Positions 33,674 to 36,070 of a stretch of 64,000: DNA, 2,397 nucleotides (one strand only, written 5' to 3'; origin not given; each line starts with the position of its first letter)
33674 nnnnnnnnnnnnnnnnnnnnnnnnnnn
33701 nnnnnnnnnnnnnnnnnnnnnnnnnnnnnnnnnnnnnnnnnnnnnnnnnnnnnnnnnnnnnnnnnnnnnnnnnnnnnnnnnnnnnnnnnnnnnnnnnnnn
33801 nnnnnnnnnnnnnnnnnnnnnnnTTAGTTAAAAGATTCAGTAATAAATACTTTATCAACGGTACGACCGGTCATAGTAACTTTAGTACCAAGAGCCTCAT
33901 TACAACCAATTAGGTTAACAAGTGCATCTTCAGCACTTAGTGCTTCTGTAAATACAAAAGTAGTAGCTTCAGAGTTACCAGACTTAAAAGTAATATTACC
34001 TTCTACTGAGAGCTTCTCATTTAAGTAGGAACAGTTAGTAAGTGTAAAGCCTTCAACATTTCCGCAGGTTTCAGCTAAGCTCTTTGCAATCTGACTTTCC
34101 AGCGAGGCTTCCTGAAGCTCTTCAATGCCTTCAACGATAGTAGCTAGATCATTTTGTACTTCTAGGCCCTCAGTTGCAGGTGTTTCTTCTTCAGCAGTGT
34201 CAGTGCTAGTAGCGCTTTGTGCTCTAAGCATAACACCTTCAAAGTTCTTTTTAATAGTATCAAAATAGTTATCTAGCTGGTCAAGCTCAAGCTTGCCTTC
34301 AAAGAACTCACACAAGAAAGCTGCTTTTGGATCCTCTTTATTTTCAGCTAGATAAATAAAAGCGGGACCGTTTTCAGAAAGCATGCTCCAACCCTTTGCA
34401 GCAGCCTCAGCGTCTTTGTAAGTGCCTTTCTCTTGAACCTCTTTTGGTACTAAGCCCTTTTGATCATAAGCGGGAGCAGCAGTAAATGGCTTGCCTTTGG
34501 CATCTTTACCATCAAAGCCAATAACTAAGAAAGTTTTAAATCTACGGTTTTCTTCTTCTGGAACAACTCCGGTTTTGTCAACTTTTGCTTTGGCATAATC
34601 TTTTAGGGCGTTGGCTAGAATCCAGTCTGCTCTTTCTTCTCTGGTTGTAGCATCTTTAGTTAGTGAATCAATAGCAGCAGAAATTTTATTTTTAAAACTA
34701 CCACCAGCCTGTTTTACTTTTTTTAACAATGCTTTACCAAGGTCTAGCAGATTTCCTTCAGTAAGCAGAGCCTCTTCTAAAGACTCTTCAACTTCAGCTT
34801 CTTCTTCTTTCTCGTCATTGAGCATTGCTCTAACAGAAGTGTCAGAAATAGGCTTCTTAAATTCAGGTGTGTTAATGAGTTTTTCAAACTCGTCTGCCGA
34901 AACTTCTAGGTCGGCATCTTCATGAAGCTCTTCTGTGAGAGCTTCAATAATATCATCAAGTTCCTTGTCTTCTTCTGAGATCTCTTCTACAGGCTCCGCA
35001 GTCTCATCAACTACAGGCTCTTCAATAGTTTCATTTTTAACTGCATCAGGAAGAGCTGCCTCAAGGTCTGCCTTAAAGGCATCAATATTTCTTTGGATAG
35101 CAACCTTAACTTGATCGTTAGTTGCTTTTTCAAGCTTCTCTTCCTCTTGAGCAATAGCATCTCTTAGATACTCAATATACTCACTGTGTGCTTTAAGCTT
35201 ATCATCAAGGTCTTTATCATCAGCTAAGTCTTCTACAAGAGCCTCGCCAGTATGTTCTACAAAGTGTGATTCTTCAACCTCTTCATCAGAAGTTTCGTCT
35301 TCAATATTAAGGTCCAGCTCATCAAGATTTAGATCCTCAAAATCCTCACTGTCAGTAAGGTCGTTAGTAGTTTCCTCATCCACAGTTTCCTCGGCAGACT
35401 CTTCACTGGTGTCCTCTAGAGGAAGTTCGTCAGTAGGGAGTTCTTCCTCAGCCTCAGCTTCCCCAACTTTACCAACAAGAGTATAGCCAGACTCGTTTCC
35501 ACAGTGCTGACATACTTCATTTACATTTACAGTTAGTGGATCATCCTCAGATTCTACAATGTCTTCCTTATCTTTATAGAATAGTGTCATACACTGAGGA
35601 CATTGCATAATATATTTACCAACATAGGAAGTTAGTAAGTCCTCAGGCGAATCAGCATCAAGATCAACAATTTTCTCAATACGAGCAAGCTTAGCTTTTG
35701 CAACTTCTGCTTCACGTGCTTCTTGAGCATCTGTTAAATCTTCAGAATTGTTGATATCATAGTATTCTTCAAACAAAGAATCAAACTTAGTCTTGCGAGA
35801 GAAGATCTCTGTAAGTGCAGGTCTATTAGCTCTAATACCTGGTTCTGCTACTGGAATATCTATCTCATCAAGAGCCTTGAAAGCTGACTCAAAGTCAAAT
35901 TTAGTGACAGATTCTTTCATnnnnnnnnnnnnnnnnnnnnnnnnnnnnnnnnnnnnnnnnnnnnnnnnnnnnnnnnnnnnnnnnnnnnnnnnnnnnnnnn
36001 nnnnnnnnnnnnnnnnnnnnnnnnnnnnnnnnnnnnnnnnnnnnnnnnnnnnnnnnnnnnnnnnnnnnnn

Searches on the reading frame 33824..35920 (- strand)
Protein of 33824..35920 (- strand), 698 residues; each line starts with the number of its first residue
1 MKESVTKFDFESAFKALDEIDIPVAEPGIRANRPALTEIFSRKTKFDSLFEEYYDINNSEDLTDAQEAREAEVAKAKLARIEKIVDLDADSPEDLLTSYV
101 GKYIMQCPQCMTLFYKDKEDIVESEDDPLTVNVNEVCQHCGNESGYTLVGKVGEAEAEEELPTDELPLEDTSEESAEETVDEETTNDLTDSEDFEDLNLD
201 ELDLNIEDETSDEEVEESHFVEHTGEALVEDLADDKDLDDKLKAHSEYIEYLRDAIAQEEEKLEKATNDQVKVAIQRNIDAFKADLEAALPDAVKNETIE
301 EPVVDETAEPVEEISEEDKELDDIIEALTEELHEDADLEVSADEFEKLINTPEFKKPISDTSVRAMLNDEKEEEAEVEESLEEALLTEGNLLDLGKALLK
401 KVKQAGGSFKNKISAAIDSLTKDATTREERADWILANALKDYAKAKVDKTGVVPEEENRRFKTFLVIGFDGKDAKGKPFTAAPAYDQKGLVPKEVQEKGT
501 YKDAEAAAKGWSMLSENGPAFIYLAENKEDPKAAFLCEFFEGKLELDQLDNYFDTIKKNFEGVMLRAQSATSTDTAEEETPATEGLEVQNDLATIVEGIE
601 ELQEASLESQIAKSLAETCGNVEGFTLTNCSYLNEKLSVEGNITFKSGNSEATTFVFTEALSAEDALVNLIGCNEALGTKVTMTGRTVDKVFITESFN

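Call 10: search_protein_families(library=phrogs, proteins=[window:33824-35920:-], max_evalue=0.001)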
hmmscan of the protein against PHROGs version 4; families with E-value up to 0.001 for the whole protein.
window:33824-35920:- (698 aa): 0 families

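Call 31: search_protein_families(library=pfam, proteins=[window:33824-35920:-], max_evalue=0.001)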
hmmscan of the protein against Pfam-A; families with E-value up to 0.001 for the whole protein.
window:33824-35920:- (698 aa): 1 family
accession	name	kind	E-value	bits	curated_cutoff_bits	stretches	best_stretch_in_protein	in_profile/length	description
PF07445.17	PriC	-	0.00076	19.8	23.3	0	233-283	103-153/174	Primosomal replication protein priC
